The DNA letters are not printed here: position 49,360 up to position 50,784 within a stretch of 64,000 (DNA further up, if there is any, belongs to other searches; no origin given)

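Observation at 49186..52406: Operon pairing an intact metallophosphoesterase with a degenerate paralog carrying a histone-like tail, plus an atypical HAD-like protein and a small Cys protein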

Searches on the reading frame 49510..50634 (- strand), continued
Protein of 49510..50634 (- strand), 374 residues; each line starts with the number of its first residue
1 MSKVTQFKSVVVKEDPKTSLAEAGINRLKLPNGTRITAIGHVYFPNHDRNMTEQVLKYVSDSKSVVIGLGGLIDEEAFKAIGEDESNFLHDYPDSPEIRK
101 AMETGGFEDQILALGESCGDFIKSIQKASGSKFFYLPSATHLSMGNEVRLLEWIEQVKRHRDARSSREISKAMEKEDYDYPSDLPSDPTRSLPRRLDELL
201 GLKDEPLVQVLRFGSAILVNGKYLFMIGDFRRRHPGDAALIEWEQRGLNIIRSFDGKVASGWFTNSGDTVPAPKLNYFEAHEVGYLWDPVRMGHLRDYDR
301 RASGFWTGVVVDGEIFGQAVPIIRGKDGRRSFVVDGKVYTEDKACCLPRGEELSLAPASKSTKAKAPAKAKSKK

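Call 45: fold_search(model_id=the predicted structure, library=pdb)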
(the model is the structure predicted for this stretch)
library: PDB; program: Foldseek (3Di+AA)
matches with E <= 10: 519; with E <= 0.001: 2
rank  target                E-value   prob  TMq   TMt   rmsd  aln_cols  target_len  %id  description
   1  2yvt                  1.5e-05  1.00  0.28  0.37  15.7       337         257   11  Crystal structure of aq_1956 (released 2007-10-16)
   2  9a6c_B                2.6e-04  1.00  0.33  0.26  10.6       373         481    8  Integrative model of YYDD-YYDB by crosslinking MS and deep learning (released 2024-09-18)
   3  4zx2                  3.7e-03  0.97  0.32  0.36  12.1       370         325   12  Co-crystal structures of PP5 in complex with 5-methyl-7-oxabicyclo[2.2.1]heptane-2,3-dicarboxylic acid (released 2016-04-27)
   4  7obe_A                3.7e-03  0.96  0.30  0.24  12.3       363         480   10  X-ray structure of the phosphatase PAPP5 from Arabidopsis thaliana (released 2021-06-09)
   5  4zvz_A                3.9e-03  0.94  0.29  0.34  13.4       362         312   11  Co-crystal structures of PP5 in complex with 5-methyl-7-oxabicyclo[2.2.1]heptane-2,3-dicarboxylic acid (released 2016-04-27)
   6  9b9g_I                5.0e-03  0.95  0.32  0.34  10.6       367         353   10  Structure of the PI4KA complex bound to Calcineurin (released 2024-09-11)
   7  5ui1_C                5.3e-03  0.96  0.32  0.37  12.3       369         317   11  Crystal Structure of Human Protein Phosphatase 5C (PP5C) in complex with a triazole inhibitor (released 2018-01-17)
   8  1s95_B                5.6e-03  0.91  0.30  0.34  13.1       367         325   11  Structure of serine/threonine protein phosphatase 5 (released 2004-08-24)
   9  4ja9                  6.0e-03  0.93  0.32  0.26  12.0       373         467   11  Rat PP5 apo (released 2014-02-19)
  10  3h64_D                6.0e-03  0.92  0.29  0.34  12.9       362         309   11  Catalytic domain of human Serine/Threonine Phosphatase 5 (PP5c) with two Mn2+ atoms complexed with endothall (released 2009-09-29)
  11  5ui1_D                6.3e-03  0.92  0.31  0.36  13.1       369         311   10  Crystal Structure of Human Protein Phosphatase 5C (PP5C) in complex with a triazole inhibitor (released 2018-01-17)
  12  1s95_A                7.1e-03  0.93  0.32  0.36  12.5       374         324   11  Structure of serine/threonine protein phosphatase 5 (released 2004-08-24)
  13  5ui1_B                7.6e-03  0.92  0.31  0.36  12.6       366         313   12  Crystal Structure of Human Protein Phosphatase 5C (PP5C) in complex with a triazole inhibitor (released 2018-01-17)
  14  5hpe                  8.0e-03  0.92  0.31  0.35  11.9       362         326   11  Phosphatase domain of PP5 bound to a phosphomimetic Cdc37 substrate peptide (released 2016-07-27)
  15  5wg8                  9.0e-03  0.90  0.30  0.34  13.0       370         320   10  Structure of PP5C with LB-100; 7-oxabicyclo[2.2.1]heptane-2,3-dicarbonyl moiety modeled in the density (released 2018-07-18)
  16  3e0j_C                9.6e-03  0.97  0.38  0.35   6.8       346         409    7  X-ray structure of the complex of regulatory subunits of human DNA polymerase delta (released 2008-12-16)
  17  5w8m_A                1.1e-02  0.98  0.33  0.56   9.3       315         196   12  Crystal structure of Chaetomium thermophilum Vps29 (released 2018-06-13)
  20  6tny_B                1.1e-02  0.97  0.37  0.32   7.7       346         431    8  Processive human polymerase delta holoenzyme (released 2019-12-18)
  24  5w8m_F                1.6e-02  0.99  0.34  0.63   8.7       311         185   11  Crystal structure of Chaetomium thermophilum Vps29 (released 2018-06-13)
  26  3e0j_A                1.9e-02  0.96  0.38  0.35   8.6       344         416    8  X-ray structure of the complex of regulatory subunits of human DNA polymerase delta (released 2008-12-16)
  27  3e0j_E                1.9e-02  0.95  0.38  0.35   6.8       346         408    7  X-ray structure of the complex of regulatory subunits of human DNA polymerase delta (released 2008-12-16)
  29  5w8m_D                2.5e-02  0.95  0.32  0.55  17.8       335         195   12  Crystal structure of Chaetomium thermophilum Vps29 (released 2018-06-13)
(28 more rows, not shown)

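Call 54: find_related_loci(query=A1, collection=viral_contigs, flank=6000)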
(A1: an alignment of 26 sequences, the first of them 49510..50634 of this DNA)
Query A1 (374 aa) in viral_contigs; peptide patterns used: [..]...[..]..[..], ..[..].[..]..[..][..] (x = any residue, [..] = any of these).
35 stretches matched a pattern, but none encodes a relative of the query by tblastn (E <= 1e-3).

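Call 58: find_encoding_contigs(protein=P0002, flank=8000, max_places=2)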
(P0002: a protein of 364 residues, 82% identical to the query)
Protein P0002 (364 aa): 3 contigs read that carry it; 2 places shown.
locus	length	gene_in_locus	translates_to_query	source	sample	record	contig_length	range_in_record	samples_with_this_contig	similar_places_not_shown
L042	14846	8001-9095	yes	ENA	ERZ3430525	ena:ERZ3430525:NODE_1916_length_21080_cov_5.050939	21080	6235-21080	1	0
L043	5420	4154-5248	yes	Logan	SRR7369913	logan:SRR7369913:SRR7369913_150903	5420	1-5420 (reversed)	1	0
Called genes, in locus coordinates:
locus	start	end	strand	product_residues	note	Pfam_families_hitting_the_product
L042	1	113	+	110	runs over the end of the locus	-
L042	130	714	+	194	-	PF00266:Aminotran_5, PF01053:Cys_Met_Meta_PP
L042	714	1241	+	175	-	-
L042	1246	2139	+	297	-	-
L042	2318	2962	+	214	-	PF05908:Gamma_PGA_hydro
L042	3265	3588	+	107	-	-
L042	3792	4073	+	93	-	-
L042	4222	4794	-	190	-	PF00156:Pribosyltran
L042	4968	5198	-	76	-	-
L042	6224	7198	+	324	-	-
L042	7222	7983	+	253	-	-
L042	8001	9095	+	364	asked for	-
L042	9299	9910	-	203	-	-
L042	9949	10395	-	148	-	-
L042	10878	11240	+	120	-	PF04020:Phage_holin_4_2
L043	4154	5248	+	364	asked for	-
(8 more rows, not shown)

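Call 64: search_protein_representatives(alignment_id=A1)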
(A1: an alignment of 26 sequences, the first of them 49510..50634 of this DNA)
Query: 26 sequences, 386 profile positions. Proteins with E-value up to 0.001 (for the whole library): 67; up to 1e-10: 53; up to 1e-30: 33. The best 67 are listed.
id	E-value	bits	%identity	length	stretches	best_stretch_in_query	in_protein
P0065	1.6e-175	600.0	-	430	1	1-382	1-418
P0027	7.5e-169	578.0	-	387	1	1-373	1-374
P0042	2.7e-165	566.3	-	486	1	1-376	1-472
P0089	1.2e-150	518.1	-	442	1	1-385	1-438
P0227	6.4e-124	430.1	-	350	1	1-348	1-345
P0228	3.3e-123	427.8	-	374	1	1-359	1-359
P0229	5.3e-115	400.8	-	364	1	1-352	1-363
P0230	4.0e-108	378.1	-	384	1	1-347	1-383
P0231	9.2e-102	357.2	-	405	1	5-370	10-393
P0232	5.0e-99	348.2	-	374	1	5-365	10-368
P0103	4.1e-93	328.7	-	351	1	156-377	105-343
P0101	2.4e-92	326.2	-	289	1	108-379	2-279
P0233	1.4e-87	310.5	-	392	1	8-354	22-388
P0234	6.2e-86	305.1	-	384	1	1-356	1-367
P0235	1.0e-82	294.5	-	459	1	1-340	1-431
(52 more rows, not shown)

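Call 70: find_related_loci(query=A6, collection=metagenome_contigs, flank=6000)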
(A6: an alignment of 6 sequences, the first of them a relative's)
Query A6 (383 aa) in metagenome_contigs; peptide patterns used: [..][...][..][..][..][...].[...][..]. (x = any residue, [..] = any of these).
91 stretches matched a pattern; 1 encode a relative of the query (tblastn E <= 1e-3); 1 distinct loci.
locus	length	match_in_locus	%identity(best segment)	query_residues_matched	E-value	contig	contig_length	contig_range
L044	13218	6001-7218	29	1-377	3e-50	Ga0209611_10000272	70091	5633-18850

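Call 75: search_protein_families(library=pfam, proteins=[L044:2541-3539:+, L044:4060-5175:+, L044:5223-5990:+, L044:6001-7242:+, L044:7760-8635:+, L044:8739-9548:+, L044:9721-11175:-, L044:11178-12608:-, L044:1427-2089:-, L044:893-1372:-], max_evalue=0.01)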
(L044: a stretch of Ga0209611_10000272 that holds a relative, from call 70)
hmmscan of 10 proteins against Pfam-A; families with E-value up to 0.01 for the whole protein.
L044:2541-3539:+ (332 aa): 2 families
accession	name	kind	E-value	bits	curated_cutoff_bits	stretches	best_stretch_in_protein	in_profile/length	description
PF01556.23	DnaJ_C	-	6.9e-30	104.5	26.6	1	135-302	2-152/152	DnaJ C terminal domain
PF00226.36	DnaJ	-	3e-12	46.9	27.8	1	19-87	1-63/63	DnaJ domain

L044:4060-5175:+ (371 aa): 0 families

L044:5223-5990:+ (255 aa): 0 families

L044:6001-7242:+ (413 aa): 0 families

L044:7760-8635:+ (291 aa): 0 families

L044:8739-9548:+ (269 aa): 0 families

L044:9721-11175:- (484 aa): 14 families
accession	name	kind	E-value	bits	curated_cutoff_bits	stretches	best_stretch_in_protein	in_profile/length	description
PF00515.34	TPR_1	-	2.6e-23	81.3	27.8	1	385-413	5-33/34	Tetratricopeptide repeat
PF07719.23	TPR_2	-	1.8e-21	74.8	27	2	207-240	1-34/34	Tetratricopeptide repeat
PF13371.12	TPR_9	-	4e-17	62.4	35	1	312-363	5-56/73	Tetratricopeptide repeat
PF13414.12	TPR_11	-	1e-13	51.1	26.8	0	110-147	5-42/42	TPR repeat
PF13431.12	TPR_17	-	1.2e-13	50.6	24.4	0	122-154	2-34/34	Tetratricopeptide repeat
PF13432.12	TPR_16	-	1.8e-11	44.7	32.7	1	391-438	7-54/65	Tetratricopeptide repeat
PF13181.12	TPR_8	-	8.8e-11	41.5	25.7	0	452-474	3-25/34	Tetratricopeptide repeat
PF13428.12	TPR_14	-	8.5e-10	38.8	23.5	0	383-422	3-42/44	Tetratricopeptide repeat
PF14559.12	TPR_19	-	2.3e-09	37.9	25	0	379-416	23-60/68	Tetratricopeptide repeat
PF12895.13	ANAPC3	-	3.7e-07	30.8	27.2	1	378-436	20-77/82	Anaphase-promoting complex, cyclosome, subunit 3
PF13424.12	TPR_12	-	6.5e-07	29.9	30.1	0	420-479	8-67/77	Tetratricopeptide repeat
PF13174.12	TPR_6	-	8e-06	26.6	26.3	0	209-239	2-32/33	Tetratricopeptide repeat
PF14863.12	Alkyl_sulf_dimr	-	0.00014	22.7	26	0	297-351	64-118/139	Alkyl sulfatase dimerisation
PF24575.1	TPR_Slam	-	0.00027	21.8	35.2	0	383-415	49-81/104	Surface lipoprotein assembly modifier, N-terminal TPR repeats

L044:11178-12608:- (476 aa): 1 family
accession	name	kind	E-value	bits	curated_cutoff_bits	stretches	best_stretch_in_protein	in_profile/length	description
PF00368.23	HMG-CoA_red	-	4.4e-116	388.3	27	1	84-454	2-368/368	Hydroxymethylglutaryl-coenzyme A reductase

L044:1427-2089:- (220 aa): 4 families
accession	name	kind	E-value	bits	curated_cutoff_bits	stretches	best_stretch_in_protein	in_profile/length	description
PF04542.20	Sigma70_r2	-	4.9e-18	65.1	24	1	43-109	1-69/71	Sigma-70 region 2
PF08281.18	Sigma70_r4_2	-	8.8e-17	60.9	25.7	1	154-204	4-54/54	Sigma-70, region 4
PF04545.22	Sigma70_r4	-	8.2e-12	44.9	24.1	1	157-206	1-50/50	Sigma-70, region 4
PF07638.17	Sigma70_ECF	-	1.5e-06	28.7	21.1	1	64-206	48-181/185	ECF sigma factor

L044:893-1372:- (159 aa): 0 families

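Call 82: fold_search(model_id=the predicted structure, library=viral)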
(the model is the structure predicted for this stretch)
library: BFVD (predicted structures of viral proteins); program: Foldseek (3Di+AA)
matches with E <= 10: 405; with E <= 0.001: 33
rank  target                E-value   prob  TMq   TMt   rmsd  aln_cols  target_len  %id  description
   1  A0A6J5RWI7            3.0e-13  1.00  0.52  0.48   8.8       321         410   17  Calcineurin-like phosphoesterase domain-containing protein [uncultured Caudovirales phage]
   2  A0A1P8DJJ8            3.3e-12  1.00  0.50  0.57   7.7       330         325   15  (no name in the UniProt tables at hand)
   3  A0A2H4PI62            1.1e-11  1.00  0.52  0.74   5.4       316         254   14  Metallophosphoesterase [Streptomyces phage WRightOn]
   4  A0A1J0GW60            7.2e-11  1.00  0.50  0.47  10.1       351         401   12  Metallo-dependent phosphatase domain protein [Streptomyces phage BRock]
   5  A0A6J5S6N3            2.5e-10  1.00  0.53  0.69   5.8       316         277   13  Calcineurin-like phosphoesterase domain, ApaH type [uncultured Caudovirales phage]
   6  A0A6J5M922            3.0e-10  1.00  0.46  0.55   8.4       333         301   12  Calcineurin-like phosphoesterase domain, lpxH type [uncultured Caudovirales phage]
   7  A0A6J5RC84            3.8e-10  1.00  0.50  0.44  16.2       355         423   17  MPP_superfamily domain containing protein [uncultured Caudovirales phage]
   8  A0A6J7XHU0            1.2e-09  1.00  0.47  0.49   7.2       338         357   14  Calcineurin-like phosphoesterase domain, ApaH type [uncultured Caudovirales phage]
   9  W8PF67                6.1e-09  1.00  0.51  0.44   8.2       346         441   12  Putative metallophosphatase [Microbacterium phage vB_MoxS-ISF9]
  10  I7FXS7                1.7e-08  1.00  0.41  0.43   9.9       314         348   14  Calcineurin-like phosphoesterase domain-containing protein [Pectobacterium phage PP1]
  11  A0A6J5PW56            3.6e-08  1.00  0.41  0.49   9.1       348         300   11  Calcineurin-like phosphoesterase domain, ApaH type [uncultured Caudovirales phage]
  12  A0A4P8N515            4.8e-08  1.00  0.42  0.46  12.6       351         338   13  Metallo-dependent phosphatase [Rheinheimera phage vB_RspM_Barba19A]
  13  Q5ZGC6                5.1e-08  1.00  0.43  0.43  15.8       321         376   12  (no name in the UniProt tables at hand)
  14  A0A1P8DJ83            1.2e-07  1.00  0.40  0.48   9.2       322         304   11  (no name in the UniProt tables at hand)
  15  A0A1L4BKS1            2.1e-07  1.00  0.38  0.49   8.5       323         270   13  (no name in the UniProt tables at hand)
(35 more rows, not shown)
